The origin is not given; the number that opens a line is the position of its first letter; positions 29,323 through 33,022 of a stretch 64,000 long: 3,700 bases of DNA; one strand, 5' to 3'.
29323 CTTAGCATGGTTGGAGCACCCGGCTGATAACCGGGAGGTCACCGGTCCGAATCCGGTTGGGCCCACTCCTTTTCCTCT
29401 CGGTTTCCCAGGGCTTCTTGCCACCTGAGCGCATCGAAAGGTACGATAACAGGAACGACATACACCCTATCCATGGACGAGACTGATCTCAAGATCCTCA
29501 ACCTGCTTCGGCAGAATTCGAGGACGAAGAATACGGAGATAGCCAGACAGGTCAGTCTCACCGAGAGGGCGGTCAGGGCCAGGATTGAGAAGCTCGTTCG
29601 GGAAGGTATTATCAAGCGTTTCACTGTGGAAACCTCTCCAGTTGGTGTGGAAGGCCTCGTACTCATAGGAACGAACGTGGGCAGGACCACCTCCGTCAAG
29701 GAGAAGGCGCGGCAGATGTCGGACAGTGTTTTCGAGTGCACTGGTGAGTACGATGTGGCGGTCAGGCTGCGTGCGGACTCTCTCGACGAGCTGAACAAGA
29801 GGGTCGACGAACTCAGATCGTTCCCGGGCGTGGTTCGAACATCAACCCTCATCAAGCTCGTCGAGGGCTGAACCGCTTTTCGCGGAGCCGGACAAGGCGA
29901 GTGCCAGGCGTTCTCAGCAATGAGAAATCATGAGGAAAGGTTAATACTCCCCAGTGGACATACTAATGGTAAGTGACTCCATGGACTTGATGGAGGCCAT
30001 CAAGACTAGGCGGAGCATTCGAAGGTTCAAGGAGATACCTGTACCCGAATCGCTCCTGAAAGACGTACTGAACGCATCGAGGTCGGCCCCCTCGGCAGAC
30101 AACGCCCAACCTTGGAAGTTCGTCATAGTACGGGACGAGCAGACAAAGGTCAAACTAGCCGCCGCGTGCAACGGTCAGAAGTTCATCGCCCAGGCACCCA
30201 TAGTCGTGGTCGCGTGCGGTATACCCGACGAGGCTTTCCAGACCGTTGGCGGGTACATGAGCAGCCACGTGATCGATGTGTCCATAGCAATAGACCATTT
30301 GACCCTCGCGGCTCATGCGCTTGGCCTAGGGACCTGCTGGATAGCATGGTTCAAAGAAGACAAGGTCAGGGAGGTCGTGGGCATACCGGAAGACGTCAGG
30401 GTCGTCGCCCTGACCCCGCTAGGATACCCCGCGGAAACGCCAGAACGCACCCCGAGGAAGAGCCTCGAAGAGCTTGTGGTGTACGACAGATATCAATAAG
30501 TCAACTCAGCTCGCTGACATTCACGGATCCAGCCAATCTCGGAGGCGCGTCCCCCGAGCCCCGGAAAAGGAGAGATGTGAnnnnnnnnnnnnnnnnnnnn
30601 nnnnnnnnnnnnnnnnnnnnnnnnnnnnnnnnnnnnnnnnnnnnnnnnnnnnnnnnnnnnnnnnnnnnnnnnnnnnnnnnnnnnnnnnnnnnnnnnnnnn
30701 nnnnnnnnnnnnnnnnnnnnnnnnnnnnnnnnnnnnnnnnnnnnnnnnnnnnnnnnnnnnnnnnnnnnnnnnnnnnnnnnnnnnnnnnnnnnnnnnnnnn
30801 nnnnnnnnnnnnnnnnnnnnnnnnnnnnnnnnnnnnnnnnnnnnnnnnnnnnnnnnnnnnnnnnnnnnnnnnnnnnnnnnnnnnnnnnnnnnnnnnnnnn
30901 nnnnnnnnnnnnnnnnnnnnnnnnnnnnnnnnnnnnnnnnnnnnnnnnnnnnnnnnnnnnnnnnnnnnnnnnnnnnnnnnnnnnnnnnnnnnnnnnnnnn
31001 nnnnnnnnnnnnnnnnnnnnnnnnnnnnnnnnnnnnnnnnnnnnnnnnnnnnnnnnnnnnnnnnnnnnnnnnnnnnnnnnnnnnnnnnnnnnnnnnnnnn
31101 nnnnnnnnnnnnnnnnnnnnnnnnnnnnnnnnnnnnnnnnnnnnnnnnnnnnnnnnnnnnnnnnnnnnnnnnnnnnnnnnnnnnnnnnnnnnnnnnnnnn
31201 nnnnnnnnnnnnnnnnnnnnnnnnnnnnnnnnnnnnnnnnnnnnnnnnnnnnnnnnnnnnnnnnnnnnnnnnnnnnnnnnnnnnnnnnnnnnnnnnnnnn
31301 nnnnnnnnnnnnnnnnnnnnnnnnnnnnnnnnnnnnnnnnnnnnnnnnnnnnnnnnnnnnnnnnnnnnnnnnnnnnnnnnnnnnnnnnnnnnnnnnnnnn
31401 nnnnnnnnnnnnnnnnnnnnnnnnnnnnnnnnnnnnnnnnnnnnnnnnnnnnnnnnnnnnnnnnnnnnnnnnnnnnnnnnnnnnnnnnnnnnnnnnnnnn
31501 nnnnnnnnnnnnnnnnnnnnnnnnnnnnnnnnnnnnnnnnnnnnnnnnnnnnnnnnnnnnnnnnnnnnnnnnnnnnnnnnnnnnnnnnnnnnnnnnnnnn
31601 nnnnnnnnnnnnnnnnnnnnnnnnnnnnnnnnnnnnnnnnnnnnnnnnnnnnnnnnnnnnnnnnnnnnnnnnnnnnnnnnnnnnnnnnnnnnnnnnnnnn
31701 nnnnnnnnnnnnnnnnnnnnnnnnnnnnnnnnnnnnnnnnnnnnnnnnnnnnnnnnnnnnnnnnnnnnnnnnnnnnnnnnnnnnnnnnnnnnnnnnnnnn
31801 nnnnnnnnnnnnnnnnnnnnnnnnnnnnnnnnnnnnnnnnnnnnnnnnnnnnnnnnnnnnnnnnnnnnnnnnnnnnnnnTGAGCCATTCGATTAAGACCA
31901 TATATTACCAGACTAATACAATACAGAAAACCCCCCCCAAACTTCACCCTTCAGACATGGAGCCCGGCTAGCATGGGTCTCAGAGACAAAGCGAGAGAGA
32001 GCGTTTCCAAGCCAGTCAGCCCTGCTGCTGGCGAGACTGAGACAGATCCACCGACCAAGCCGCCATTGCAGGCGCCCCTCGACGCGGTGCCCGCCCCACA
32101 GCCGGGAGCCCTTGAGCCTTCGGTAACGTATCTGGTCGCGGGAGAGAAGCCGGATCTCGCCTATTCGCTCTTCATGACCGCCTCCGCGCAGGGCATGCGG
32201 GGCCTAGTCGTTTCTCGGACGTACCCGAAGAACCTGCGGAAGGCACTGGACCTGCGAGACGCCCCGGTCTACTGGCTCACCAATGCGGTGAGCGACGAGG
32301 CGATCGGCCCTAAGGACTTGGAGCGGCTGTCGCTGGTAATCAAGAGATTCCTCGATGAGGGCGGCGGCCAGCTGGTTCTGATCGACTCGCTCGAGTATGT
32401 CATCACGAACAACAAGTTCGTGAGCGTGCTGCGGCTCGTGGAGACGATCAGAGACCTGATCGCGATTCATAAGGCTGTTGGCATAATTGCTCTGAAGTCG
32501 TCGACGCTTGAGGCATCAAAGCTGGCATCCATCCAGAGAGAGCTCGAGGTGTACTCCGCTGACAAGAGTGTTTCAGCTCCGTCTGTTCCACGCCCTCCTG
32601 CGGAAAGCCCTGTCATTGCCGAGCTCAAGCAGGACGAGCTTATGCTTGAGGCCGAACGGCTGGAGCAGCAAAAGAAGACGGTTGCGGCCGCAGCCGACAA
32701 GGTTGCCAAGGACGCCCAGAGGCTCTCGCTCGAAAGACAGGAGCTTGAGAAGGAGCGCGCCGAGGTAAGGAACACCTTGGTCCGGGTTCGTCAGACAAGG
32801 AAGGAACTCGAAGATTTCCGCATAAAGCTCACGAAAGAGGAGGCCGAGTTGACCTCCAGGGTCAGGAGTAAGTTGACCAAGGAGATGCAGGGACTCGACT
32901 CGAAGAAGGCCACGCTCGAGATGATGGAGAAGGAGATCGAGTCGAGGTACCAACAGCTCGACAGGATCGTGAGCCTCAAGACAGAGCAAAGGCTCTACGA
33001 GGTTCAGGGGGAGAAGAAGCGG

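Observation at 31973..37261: Giant 1,762-aa protein: a P-loop-less KaiC/RecA-like (DUF835-type) head on a ~1,530-residue proline- and cysteine-free coiled coil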

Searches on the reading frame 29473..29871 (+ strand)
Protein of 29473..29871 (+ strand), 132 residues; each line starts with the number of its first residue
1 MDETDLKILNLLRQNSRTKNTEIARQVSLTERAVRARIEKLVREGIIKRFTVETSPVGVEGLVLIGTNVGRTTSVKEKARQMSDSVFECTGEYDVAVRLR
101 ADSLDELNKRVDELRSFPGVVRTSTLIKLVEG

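Call 26: search_protein_families(library=pfam, proteins=[window:29473-29871:+], max_evalue=0.01)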
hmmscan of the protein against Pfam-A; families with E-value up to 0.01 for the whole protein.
window:29473-29871:+ (132 aa): 11 families
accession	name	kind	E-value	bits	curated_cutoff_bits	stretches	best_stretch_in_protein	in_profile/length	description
PF13412.12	HTH_24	-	3.6e-16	58.9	21.9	1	1-48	1-48/48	Winged helix-turn-helix DNA-binding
PF13404.12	HTH_AsnC-type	-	1.4e-15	57.3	27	1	1-41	1-41/42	AsnC-type helix-turn-helix domain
PF01037.27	AsnC_trans_reg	-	1.4e-08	35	25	1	64-127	2-69/73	Lrp/AsnC ligand binding domain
PF08280.17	HTH_Mga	-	8.7e-05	22.9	23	1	3-42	5-44/59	M protein trans-acting positive regulator (MGA) HTH domain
PF01047.28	MarR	-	0.00011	22.5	24.6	1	3-50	3-50/59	MarR family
PF01022.26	HTH_5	-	0.00012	22.3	22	1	2-48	1-46/47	Bacterial regulatory protein, arsR family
PF08279.18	HTH_11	-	0.00052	20.3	25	1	6-50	3-44/55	HTH domain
PF22451.2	NirdL-like_HTH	-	0.0016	18.5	27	1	22-47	21-46/47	Siroheme decarboxylase NirDL-like HTH domain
PF04703.18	FaeA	-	0.0061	17.3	20.7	1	7-52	4-50/62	FaeA-like protein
PF09339.16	HTH_IclR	-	0.008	16.4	22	0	6-48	6-49/52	IclR helix-turn-helix domain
PF01638.23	HxlR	-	0.0088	16.3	20.8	0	11-60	13-62/91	HxlR-like helix-turn-helix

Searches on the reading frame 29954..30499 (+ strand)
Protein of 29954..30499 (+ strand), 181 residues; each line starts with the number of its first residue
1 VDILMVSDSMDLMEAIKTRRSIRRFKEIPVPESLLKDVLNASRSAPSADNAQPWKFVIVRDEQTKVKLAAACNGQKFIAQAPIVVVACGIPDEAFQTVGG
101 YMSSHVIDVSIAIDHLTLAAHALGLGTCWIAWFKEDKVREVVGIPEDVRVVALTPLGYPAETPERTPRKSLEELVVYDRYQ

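Call 5: search_protein_families(library=pfam, proteins=[window:29954-30499:+], max_evalue=0.1)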
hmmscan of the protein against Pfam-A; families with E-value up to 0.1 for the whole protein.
window:29954-30499:+ (181 aa): 2 families
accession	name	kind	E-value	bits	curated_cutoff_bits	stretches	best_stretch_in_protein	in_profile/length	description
PF00881.29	Nitroreductase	-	8.6e-30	104.6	23.5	2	16-86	1-71/167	Nitroreductase family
PF14512.11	TM1586_NiRdase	-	2.2e-20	73.7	27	3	74-179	59-153/215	Putative TM nitroreductase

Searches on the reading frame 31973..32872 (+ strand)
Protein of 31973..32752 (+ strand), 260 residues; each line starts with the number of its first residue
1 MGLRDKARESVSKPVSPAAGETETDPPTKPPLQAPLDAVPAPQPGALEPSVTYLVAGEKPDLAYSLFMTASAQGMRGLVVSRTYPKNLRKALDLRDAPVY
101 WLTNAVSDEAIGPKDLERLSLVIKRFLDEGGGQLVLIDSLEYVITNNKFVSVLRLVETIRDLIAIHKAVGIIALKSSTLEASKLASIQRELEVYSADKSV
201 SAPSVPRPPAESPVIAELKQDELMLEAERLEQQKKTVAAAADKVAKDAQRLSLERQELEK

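Call 5: search_protein_families(library=pfam, proteins=[window:31973-32752:+], max_evalue=0.1)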
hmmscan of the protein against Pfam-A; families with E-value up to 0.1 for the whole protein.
window:31973-32752:+ (260 aa): 3 families
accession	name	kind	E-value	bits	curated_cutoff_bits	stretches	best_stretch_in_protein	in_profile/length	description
PF05763.18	DUF835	-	1.3e-28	99.9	33.1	1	61-191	6-136/136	Protein of unknown function (DUF835)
PF01407.22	Gemini_AL3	-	0.0036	17.6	24.1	1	84-143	49-110/119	Geminivirus AL3 protein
PF23365.1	DUF7090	-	0.016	15.4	27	1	112-187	96-172/192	Family of unknown function (DUF7090)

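Call 7: search_solved_structures(query=window:31973-32632:+, max_evalue=10, show_alignments=2)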
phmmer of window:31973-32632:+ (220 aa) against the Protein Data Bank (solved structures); distinct sequences matched with E-value up to 10: 2.
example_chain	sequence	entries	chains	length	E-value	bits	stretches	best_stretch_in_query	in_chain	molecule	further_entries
8g8i_A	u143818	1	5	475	1.2e-05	28.4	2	116-156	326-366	C3HR3_9r_shift4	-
1pu6_A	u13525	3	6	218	3.2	10.7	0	144-194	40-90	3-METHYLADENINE DNA GLYCOSYLASE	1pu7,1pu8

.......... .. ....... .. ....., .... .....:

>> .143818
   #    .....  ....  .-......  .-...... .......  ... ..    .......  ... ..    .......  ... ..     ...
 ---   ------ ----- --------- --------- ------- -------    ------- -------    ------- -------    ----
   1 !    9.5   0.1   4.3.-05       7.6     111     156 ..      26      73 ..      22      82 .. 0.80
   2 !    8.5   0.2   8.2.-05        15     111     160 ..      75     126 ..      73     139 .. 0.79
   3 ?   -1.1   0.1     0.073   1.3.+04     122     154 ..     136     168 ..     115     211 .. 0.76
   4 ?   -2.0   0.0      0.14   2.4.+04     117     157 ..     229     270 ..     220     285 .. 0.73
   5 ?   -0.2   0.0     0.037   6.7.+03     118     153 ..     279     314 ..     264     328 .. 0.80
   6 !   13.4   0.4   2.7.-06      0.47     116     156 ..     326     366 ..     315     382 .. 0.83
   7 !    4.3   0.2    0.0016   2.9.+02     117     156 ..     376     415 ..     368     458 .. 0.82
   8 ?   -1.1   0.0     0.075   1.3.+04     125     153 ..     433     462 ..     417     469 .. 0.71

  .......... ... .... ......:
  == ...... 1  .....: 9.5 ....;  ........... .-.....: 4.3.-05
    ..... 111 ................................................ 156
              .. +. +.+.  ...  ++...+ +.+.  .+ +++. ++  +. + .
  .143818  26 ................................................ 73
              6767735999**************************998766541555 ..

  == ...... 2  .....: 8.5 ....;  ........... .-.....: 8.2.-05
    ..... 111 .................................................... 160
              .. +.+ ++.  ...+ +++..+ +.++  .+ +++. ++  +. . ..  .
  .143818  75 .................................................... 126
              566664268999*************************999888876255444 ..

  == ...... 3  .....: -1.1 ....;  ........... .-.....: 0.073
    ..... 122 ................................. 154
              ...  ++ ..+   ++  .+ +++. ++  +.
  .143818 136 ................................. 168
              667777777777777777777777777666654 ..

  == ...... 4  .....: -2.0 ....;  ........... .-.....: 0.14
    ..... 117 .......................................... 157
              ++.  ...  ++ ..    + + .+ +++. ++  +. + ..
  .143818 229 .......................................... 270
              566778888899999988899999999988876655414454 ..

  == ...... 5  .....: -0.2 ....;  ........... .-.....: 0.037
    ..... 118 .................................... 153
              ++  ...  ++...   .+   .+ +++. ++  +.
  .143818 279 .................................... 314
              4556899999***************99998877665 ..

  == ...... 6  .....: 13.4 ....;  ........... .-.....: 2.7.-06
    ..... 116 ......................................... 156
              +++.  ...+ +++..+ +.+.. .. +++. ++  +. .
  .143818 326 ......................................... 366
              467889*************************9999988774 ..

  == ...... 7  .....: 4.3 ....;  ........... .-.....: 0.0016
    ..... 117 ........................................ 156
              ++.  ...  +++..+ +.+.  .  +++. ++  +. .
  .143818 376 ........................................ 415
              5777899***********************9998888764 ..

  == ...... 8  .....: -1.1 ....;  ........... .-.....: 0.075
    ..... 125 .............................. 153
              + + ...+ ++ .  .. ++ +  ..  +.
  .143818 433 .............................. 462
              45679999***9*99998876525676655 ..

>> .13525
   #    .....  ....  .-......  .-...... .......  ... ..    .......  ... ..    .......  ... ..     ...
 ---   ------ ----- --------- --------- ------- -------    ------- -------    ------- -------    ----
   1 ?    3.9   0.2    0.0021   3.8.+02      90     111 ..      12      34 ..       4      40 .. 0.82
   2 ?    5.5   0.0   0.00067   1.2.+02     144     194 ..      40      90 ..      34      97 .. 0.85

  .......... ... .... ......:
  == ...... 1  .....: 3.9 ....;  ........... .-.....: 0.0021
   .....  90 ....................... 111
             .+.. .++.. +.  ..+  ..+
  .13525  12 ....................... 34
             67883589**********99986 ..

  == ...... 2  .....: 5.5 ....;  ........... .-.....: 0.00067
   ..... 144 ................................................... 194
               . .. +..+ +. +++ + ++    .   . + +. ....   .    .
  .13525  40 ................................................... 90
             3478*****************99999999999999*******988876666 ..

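Call 38: predict_structure(alignment_id=A2)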
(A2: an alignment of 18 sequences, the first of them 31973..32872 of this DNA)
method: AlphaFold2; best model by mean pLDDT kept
length: 300 residues; sequences in the alignment: 18
mean_pLDDT: 76.2   pTM: 0.50
mean pLDDT of the five models: 76.2, 75.7, 75.4, 73.0, 71.9
residues with pLDDT >= 90: 96; 70-90: 112; 50-70: 38; < 50: 54
segments of 3 or more residues with pLDDT < 50: 1-3, 5-16, 18-25, 31-42, 105-107, 197-208
pLDDT, mean of each block of 10 residues (from residue 1): 46 38 42 42 65 77 87 90 87 84 64 84 91 90 87 92 92 81 82 60 46 55 69 84 92 95 95 96 94 80
secondary structure, 60 per line:
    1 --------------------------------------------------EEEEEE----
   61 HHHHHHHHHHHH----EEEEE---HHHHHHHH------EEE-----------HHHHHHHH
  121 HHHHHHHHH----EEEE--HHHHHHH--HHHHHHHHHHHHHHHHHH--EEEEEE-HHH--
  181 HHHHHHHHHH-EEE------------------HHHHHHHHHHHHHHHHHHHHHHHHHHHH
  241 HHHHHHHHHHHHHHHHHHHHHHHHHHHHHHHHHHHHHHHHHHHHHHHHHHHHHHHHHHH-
elements in order: E51-56 H61-72 E77-81 H85-92 E99-101 H113-129 E134-137 H140-146 H149-166 E169-174 H181-190 E192-194 H213-299

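Call 41: fold_search(model_id=the predicted structure, library=pdb)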
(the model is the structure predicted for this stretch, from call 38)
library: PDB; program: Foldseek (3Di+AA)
matches with E <= 10: 1628; with E <= 0.001: 90
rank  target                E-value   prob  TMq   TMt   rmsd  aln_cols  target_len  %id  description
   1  4yds                  2.0e-05  1.00  0.40  0.52   3.4       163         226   14  FlaH from Sulfolobus acidocaldarius with ATP and Mg-Ion (released 2015-11-11)
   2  2dr3_A                5.1e-05  1.00  0.40  0.50   4.2       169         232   12  Crystal Structure of RecA superfamily ATPase PH0284 from Pyrococcus horikoshii OT3 (released 2006-12-06)
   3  7dy1_A                1.0e-04  1.00  0.36  0.25   3.4       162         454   15  Crystal Structure of Cyanobacterial Circadian Clock Protein KaiC (released 2022-05-18)
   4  7dy1_C                1.1e-04  1.00  0.35  0.23   3.0       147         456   16  Crystal Structure of Cyanobacterial Circadian Clock Protein KaiC (released 2022-05-18)
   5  7v3x_S                1.1e-04  1.00  0.37  0.26   3.1       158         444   13  Crystal Structure of Cyanobacterial Circadian Clock Protein KaiC (released 2022-04-27)
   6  2dr3_F                1.2e-04  1.00  0.39  0.48   4.2       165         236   12  Crystal Structure of RecA superfamily ATPase PH0284 from Pyrococcus horikoshii OT3 (released 2006-12-06)
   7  7dy2_J                1.2e-04  1.00  0.34  0.23   4.3       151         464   14  Crystal Structure of Cyanobacterial Circadian Clock Protein KaiC (released 2022-04-27)
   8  2dr3_B                1.6e-04  1.00  0.38  0.47   4.5       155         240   12  Crystal Structure of RecA superfamily ATPase PH0284 from Pyrococcus horikoshii OT3 (released 2006-12-06)
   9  4psa                  1.7e-04  1.00  0.33  0.32   4.8       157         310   16  Mycobacterium tuberculosis RecA glycerol bound low temperature structure IIC-N1 (released 2015-03-18)
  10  7s65_B                1.8e-04  1.00  0.39  0.26   3.4       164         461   13  Compressed conformation of nighttime state KaiC (released 2021-09-22)
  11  2dr3_C                1.8e-04  1.00  0.38  0.48   3.8       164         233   12  Crystal Structure of RecA superfamily ATPase PH0284 from Pyrococcus horikoshii OT3 (released 2006-12-06)
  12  7dy1_B                1.9e-04  1.00  0.33  0.23   3.7       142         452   14  Crystal Structure of Cyanobacterial Circadian Clock Protein KaiC (released 2022-05-18)
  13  7v3x_R                2.1e-04  1.00  0.32  0.22   4.3       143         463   13  Crystal Structure of Cyanobacterial Circadian Clock Protein KaiC (released 2022-04-27)
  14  7dy1_E                2.3e-04  1.00  0.35  0.24   2.8       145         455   15  Crystal Structure of Cyanobacterial Circadian Clock Protein KaiC (released 2022-05-18)
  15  4pqr                  2.3e-04  1.00  0.35  0.34   4.3       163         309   13  Mycobacterium tuberculosis RecA glycerol bound low temperature structure IIB-BN (released 2015-03-18)
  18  7dy1_F                2.7e-04  1.00  0.36  0.24   3.8       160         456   16  Crystal Structure of Cyanobacterial Circadian Clock Protein KaiC (released 2022-05-18)
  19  8fwi_A                2.7e-04  1.00  0.38  0.22  33.5       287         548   15  Structure of dodecameric KaiC-RS-S413E/S414E solved by cryo-EM (released 2023-03-22)
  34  8dba_I                4.8e-04  1.00  0.33  0.21   4.6       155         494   15  Crystal structure of dodecameric KaiC (released 2023-03-22)
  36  7dy1_D                5.1e-04  1.00  0.35  0.24   2.9       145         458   16  Crystal Structure of Cyanobacterial Circadian Clock Protein KaiC (released 2022-05-18)
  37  2dr3_E                5.1e-04  1.00  0.39  0.49   3.9       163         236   11  Crystal Structure of RecA superfamily ATPase PH0284 from Pyrococcus horikoshii OT3 (released 2006-12-06)
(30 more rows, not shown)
